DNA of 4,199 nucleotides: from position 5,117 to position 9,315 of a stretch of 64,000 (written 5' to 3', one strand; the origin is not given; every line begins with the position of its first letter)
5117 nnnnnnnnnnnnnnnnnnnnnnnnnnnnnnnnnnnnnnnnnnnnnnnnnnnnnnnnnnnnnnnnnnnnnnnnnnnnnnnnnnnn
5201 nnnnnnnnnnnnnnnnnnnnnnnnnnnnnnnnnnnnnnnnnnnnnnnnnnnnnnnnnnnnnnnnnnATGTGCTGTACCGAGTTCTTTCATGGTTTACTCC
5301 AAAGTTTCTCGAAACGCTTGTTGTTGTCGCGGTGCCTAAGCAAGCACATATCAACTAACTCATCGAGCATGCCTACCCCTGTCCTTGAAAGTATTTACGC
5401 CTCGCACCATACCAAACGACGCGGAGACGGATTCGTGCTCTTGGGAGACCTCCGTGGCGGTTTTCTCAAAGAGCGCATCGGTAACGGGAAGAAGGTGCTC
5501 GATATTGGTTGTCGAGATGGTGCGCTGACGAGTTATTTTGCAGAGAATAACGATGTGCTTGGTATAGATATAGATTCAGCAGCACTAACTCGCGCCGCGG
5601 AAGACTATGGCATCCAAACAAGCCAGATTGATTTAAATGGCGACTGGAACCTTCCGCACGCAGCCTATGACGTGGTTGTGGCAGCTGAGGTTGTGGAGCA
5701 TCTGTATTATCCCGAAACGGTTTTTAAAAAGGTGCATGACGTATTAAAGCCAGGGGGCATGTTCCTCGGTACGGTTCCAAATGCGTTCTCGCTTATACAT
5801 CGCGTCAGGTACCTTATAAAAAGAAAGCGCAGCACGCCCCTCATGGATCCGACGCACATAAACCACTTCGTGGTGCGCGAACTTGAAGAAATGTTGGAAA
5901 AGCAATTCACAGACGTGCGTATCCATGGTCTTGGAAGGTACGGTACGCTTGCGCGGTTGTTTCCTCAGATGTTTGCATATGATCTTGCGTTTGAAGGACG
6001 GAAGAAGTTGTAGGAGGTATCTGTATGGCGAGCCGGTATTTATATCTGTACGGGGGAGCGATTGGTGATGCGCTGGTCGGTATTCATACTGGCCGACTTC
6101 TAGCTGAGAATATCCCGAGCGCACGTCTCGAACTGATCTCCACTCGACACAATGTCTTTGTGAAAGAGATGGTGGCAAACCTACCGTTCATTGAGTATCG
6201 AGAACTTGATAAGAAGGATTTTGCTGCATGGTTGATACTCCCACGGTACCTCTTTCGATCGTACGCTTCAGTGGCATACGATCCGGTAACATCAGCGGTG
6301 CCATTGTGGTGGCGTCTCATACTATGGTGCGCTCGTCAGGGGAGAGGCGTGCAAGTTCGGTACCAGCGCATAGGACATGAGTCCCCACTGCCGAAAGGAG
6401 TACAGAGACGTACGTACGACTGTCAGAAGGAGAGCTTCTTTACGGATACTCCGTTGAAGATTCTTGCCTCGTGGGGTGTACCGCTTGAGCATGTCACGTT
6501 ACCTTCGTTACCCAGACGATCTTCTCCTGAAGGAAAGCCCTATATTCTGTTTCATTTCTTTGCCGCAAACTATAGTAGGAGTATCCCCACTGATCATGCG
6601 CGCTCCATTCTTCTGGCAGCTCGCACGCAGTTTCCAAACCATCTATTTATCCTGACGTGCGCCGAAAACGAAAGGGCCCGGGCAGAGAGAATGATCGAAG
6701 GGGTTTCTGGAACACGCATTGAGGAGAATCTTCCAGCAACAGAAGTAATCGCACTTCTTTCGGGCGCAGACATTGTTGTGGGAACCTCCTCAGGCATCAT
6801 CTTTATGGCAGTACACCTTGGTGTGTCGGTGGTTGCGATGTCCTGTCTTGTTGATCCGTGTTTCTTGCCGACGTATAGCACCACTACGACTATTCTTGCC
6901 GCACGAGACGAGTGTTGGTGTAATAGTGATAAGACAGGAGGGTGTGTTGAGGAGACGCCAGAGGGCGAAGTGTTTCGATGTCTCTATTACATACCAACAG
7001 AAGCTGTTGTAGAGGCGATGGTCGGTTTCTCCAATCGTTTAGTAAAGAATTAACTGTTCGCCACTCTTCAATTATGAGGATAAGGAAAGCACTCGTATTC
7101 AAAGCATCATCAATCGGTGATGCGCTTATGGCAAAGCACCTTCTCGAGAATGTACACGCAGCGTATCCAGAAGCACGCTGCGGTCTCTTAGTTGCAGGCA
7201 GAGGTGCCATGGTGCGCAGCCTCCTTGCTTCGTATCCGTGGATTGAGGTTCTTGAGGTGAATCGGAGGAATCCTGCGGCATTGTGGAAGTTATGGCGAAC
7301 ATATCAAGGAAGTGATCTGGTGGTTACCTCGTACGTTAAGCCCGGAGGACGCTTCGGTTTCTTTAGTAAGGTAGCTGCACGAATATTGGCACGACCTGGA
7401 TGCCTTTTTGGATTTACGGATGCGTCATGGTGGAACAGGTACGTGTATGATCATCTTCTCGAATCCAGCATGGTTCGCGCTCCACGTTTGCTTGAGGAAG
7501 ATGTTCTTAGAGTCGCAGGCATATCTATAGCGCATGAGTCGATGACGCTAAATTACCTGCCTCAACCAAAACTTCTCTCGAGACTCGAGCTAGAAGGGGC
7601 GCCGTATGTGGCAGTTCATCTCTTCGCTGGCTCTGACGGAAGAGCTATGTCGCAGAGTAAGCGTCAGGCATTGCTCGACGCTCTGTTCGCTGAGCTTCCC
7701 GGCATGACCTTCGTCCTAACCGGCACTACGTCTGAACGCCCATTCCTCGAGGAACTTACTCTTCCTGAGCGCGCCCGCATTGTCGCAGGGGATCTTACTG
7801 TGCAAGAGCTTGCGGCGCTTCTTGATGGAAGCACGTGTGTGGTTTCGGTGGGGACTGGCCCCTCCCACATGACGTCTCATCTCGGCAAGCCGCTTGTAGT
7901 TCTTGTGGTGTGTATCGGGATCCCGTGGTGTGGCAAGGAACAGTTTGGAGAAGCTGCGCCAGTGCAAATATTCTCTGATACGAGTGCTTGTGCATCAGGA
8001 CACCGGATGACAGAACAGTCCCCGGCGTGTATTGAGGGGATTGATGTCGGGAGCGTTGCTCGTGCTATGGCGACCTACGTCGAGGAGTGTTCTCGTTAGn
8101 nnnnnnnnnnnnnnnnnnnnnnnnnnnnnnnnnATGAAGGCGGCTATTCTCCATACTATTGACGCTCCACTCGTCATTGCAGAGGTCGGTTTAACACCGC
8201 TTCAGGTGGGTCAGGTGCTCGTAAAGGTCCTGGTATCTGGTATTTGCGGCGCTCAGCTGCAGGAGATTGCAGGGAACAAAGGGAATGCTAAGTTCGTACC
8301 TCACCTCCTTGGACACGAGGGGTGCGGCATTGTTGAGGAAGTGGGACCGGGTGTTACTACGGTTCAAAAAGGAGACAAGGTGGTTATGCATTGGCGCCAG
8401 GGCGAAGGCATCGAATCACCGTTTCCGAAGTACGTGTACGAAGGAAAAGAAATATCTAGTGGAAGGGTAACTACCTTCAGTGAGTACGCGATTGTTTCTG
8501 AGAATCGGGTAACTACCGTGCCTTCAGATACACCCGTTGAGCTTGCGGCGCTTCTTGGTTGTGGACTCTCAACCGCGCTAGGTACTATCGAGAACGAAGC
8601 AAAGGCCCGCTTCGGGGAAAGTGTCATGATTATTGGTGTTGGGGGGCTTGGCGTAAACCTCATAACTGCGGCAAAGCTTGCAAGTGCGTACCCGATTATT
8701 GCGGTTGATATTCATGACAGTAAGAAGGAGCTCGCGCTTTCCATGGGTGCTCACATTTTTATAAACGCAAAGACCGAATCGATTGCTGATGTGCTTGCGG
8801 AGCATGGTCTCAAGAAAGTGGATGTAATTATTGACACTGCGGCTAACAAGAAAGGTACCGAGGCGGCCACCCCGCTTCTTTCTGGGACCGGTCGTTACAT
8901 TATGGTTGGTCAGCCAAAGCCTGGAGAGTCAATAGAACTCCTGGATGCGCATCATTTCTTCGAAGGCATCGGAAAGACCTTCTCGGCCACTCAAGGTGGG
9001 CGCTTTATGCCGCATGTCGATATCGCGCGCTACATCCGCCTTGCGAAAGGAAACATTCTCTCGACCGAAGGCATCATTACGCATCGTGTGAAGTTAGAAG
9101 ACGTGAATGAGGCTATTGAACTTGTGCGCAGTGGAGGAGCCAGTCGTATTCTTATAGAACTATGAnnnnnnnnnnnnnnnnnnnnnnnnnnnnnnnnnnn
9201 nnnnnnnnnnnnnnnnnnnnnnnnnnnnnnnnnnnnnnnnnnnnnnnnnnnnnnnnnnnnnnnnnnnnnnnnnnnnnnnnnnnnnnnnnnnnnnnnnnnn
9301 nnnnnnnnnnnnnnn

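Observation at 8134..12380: Translationally coupled ADH-E1alpha-E1beta-heptose kinase-heptose nucleotidyltransferase operon: a TPP-dependent two-carbon transferase without E2/E3, embedded in a heptose glycan locus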

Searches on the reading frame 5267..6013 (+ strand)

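Call 12: search_protein_families(library=pfam, proteins=[window:5267-6013:+])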
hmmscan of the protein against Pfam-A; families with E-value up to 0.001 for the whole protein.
window:5267-6013:+ (248 aa): 9 families
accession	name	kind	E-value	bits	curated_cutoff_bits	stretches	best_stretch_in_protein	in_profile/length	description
PF13489.12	Methyltransf_23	-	4e-19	69.4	27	1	69-212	18-156/164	Methyltransferase domain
PF08242.18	Methyltransf_12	-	1e-16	61.9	30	1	78-166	1-98/98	Methyltransferase domain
PF08241.18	Methyltransf_11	-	1.1e-15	58.5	21.2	1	78-167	1-94/95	Methyltransferase domain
PF13649.12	Methyltransf_25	-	2.7e-14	54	27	1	77-164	1-97/97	Methyltransferase domain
PF13847.12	Methyltransf_31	-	2.5e-11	43.9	27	1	73-172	3-113/145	Methyltransferase domain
PF07021.18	MetW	-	4.5e-09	36.7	21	1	68-194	8-131/193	Methionine biosynthesis protein MetW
PF02353.26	CMAS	-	3.4e-07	30.3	27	1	68-167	57-163/273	Mycolic acid cyclopropane synthetase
PF03291.22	mRNA_G-N7_MeTrfase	-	1.9e-05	24.4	26.6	0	151-183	163-195/315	mRNA (guanine-N(7))-methyltransferase domain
PF06325.19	PrmA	-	2.8e-05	24.2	22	1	67-166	155-256/296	Ribosomal protein L11 methyltransferase (PrmA)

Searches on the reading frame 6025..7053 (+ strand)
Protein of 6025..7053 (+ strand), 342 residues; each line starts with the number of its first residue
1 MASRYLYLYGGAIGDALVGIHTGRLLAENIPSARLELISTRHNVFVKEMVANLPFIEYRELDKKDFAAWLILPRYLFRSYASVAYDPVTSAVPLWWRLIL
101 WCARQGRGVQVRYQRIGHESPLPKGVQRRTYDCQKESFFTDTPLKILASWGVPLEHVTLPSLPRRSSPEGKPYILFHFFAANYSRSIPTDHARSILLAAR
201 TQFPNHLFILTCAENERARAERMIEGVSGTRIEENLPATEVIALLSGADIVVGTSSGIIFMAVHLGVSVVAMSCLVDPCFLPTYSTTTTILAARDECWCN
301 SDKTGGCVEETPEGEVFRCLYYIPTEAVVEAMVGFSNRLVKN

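Call 7: search_protein_families(library=pfam, proteins=[window:6025-7053:+])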
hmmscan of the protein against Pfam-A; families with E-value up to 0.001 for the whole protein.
window:6025-7053:+ (342 aa): 2 families
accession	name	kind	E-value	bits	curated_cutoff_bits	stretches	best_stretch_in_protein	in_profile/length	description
PF01075.23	Glyco_transf_9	-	1.1e-06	28.6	22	1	169-303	103-237/247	Glycosyltransferase family 9 (heptosyltransferase)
PF02350.25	Epimerase_2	-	1.4e-06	27.9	30.6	1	189-272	200-284/347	UDP-N-acetylglucosamine 2-epimerase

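Call 8: search_protein_families(library=ncbifam, proteins=[window:6025-7053:+])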
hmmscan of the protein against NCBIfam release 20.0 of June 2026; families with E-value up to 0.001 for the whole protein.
window:6025-7053:+ (342 aa): 3 families
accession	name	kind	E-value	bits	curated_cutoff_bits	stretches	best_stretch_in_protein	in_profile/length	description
TIGR02193.1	heptsyl_trn_I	equivalog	1.8e-08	34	185.3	1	168-295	179-303/320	lipopolysaccharide heptosyltransferase I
NF008204.0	PRK10964.1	equivalog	0.00013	21.2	437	1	171-293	178-299/322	lipopolysaccharide heptosyltransferase RfaC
TIGR02195.1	heptsyl_trn_II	equivalog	0.00018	20.8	134.6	1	239-332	248-334/339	lipopolysaccharide heptosyltransferase II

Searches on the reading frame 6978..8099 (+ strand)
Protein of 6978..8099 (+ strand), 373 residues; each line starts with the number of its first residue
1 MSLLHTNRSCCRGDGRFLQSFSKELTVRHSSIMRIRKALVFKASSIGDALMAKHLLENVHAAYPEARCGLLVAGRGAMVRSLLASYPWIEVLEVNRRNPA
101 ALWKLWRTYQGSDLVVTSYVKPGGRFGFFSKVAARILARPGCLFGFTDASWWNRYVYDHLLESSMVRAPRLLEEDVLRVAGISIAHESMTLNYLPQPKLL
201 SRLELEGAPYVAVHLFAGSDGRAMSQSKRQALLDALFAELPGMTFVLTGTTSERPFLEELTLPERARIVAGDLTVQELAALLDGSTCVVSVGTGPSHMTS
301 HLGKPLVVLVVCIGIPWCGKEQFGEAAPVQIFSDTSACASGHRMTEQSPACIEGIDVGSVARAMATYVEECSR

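Call 7: search_protein_families(library=pfam, proteins=[window:6978-8099:+])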
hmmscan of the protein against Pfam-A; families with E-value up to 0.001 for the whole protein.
window:6978-8099:+ (373 aa): 1 family
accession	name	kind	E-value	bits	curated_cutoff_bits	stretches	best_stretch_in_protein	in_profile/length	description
PF01075.23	Glyco_transf_9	-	1.6e-05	24.8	22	1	261-309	158-208/247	Glycosyltransferase family 9 (heptosyltransferase)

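Call 8: search_protein_families(library=ncbifam, proteins=[window:6978-8099:+])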
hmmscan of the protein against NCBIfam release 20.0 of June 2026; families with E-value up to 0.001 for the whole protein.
window:6978-8099:+ (373 aa): 5 families
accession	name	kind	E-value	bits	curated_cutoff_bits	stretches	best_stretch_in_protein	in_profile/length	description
TIGR02201.1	heptsyl_trn_III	equivalog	2.4e-09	36.7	170.2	1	39-310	3-286/344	putative lipopolysaccharide heptosyltransferase III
TIGR02193.1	heptsyl_trn_I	equivalog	1.5e-06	27.7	185.3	1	225-309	197-280/320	lipopolysaccharide heptosyltransferase I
NF007742.0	PRK10422.1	equivalog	9e-06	24.7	467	0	268-310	246-288/352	lipopolysaccharide core heptosyltransferase RfaQ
NF008204.0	PRK10964.1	equivalog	0.00013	21.2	437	0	271-309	240-278/322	lipopolysaccharide heptosyltransferase RfaC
TIGR02195.1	heptsyl_trn_II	equivalog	0.00076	18.7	134.6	0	37-73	1-37/339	lipopolysaccharide heptosyltransferase II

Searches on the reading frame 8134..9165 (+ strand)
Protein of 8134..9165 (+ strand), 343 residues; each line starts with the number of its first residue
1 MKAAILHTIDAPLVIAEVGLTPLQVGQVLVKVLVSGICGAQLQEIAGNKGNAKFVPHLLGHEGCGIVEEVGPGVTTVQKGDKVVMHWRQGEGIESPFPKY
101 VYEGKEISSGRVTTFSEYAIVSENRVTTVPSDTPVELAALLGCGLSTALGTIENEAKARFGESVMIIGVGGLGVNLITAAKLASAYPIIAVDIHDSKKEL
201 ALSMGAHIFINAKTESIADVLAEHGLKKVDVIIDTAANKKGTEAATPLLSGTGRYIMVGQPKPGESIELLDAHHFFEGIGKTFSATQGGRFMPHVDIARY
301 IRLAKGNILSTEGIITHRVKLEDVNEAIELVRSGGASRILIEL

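Call 7: search_protein_families(library=pfam, proteins=[window:8134-9165:+])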
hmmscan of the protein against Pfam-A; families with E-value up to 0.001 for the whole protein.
window:8134-9165:+ (343 aa): 3 families
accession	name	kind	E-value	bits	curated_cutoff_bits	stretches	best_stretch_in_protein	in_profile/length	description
PF08240.17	ADH_N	-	5.5e-17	62.4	23.5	1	26-130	3-103/104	Alcohol dehydrogenase GroES-like domain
PF00107.32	ADH_zinc_N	-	1.8e-15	57.5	31.8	1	171-270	1-100/129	Zinc-binding dehydrogenase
PF13602.12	ADH_zinc_N_2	-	5.9e-07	30.9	27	1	204-336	1-128/134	Zinc-binding dehydrogenase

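Call 8: search_protein_families(library=ncbifam, proteins=[window:8134-9165:+])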
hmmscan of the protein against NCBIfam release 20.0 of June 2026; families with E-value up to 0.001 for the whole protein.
window:8134-9165:+ (343 aa): 23 families
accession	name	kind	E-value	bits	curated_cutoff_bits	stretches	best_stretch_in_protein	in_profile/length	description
TIGR03989.1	Rxyl_3153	subfamily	1.6e-47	162.6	440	2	110-341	136-368/370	NDMA-dependent alcohol dehydrogenase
TIGR02818.1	adh_III_F_hyde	equivalog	8.7e-47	159.9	543.95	2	99-342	123-367/368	S-(hydroxymethyl)glutathione dehydrogenase/class III alcohol dehydrogenase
TIGR03451.1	mycoS_dep_FDH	equivalog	1e-45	156.1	512.9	1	3-341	4-356/358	S-(hydroxymethyl)mycothiol dehydrogenase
TIGR00692.1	tdh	equivalog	1.9e-34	119.2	458.35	1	14-341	12-338/340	L-threonine 3-dehydrogenase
NF003808.0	PRK05396.1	equivalog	4.2e-30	104.8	380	1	2-341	2-338/341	L-threonine 3-dehydrogenase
NF006940.0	PRK09422.1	equivalog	1.4e-28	99.8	344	1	1-280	1-279/338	alcohol dehydrogenase AdhP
NF041172.1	AcrlCoa_red_Thmprot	equivalog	2.4e-25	89.2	500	1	1-334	1-324/334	acryloyl-CoA reductase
NF007642.0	PRK10309.1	equivalog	2.5e-24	86.2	550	1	1-259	1-260/347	galactitol-1-phosphate 5-dehydrogenase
NF010344.0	PRK13771.1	subfamily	3.9e-23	82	349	1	1-334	1-323/334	putative alcohol dehydrogenase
TIGR03366.1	HpnZ_proposed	hypoth_equivalog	5.8e-23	81.6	328.1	2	115-269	110-263/315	putative phosphonate catabolism associated alcohol dehydrogenase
NF007489.0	PRK10083.1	equivalog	8.6e-23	80.8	376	1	12-332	11-324/339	Zn-dependent oxidoreductase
NF041097.1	keto_inos_dh_IolM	equivalog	1.3e-19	70.1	450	2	149-341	195-387/389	scyllo-inosose 3-dehydrogenase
TIGR02824.1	quinone_pig3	subfamily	2.1e-19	69.7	296.8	2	114-260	93-239/325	putative NAD(P)H quinone oxidoreductase, PIG3 family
TIGR01751.1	crot-CoA-red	equivalog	1.3e-16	60.3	378.55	1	18-228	30-257/398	crotonyl-CoA carboxylase/reductase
NF047908.1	AldhRedAhr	equivalog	1.8e-16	60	470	1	7-337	10-328/335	NADPH-dependent aldehyde reductase Ahr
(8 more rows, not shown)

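Call 33: search_solved_structures(query=window:8134-9165:+, max_evalue=1e-20)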
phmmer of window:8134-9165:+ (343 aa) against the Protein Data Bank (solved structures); distinct sequences matched with E-value up to 1e-20: 86 (the best 60 are shown).
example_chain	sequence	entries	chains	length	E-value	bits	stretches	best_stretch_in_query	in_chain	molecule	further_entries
4l0q_A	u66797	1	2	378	5.7e-40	140.5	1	111-341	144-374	Alcohol dehydrogenase class-3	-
3uko_A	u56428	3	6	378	1.5e-39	139.1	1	111-341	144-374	Alcohol dehydrogenase class-3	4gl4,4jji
8co4_A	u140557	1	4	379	1.5e-39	139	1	111-341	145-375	Alcohol dehydrogenase class-3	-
1hdz_A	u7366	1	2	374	1.4e-38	135.9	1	103-340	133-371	ALCOHOL DEHYDROGENASE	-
1cdo_A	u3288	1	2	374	2.7e-38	134.9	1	93-341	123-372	ALCOHOL DEHYDROGENASE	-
4dl9_A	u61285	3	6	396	4.4e-38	134.3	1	111-342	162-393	Alcohol dehydrogenase class III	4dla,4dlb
1ht0_A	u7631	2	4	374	4.4e-38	134.2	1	102-340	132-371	CLASS I ALCOHOL DEHYDROGENASE 3, GAMMA SUBUNIT | Alcohol dehydrogenase gamma chain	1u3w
7aas_A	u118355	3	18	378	7e-38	133.6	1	96-340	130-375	S-(hydroxymethyl)glutathione dehydrogenase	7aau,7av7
1hso_A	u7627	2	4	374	1.1e-37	132.9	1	112-340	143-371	CLASS I ALCOHOL DEHYDROGENASE 1, ALPHA SUBUNIT | Alcohol dehydrogenase alpha chain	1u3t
1deh_A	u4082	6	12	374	1.1e-37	132.9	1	103-340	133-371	HUMAN BETA1 ALCOHOL DEHYDROGENASE | ALCOHOL DEHYDROGENASE | CLASS I ALCOHOL DEHYDROGENASE 1, BETA SUBUNIT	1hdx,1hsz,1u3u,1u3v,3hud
1hdy_A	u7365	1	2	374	1.5e-37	132.5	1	103-340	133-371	ALCOHOL DEHYDROGENASE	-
4rqt_A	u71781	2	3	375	2.1e-37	132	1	99-341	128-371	Alcohol dehydrogenase class-P | Alcohol Dehydrogenase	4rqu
8con_A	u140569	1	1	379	2.2e-37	132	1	99-341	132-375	Alcohol dehydrogenase class-P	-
1htb_A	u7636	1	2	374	3.7e-37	131.2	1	103-336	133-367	BETA3 ALCOHOL DEHYDROGENASE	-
1m6h_A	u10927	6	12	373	1.7e-36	129.1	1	89-342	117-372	Glutathione-dependent formaldehyde dehydrogenase | alcohol dehydrogenase class III chi chain | HUMAN CHICHI ALCOHOL DEHYDROGENASE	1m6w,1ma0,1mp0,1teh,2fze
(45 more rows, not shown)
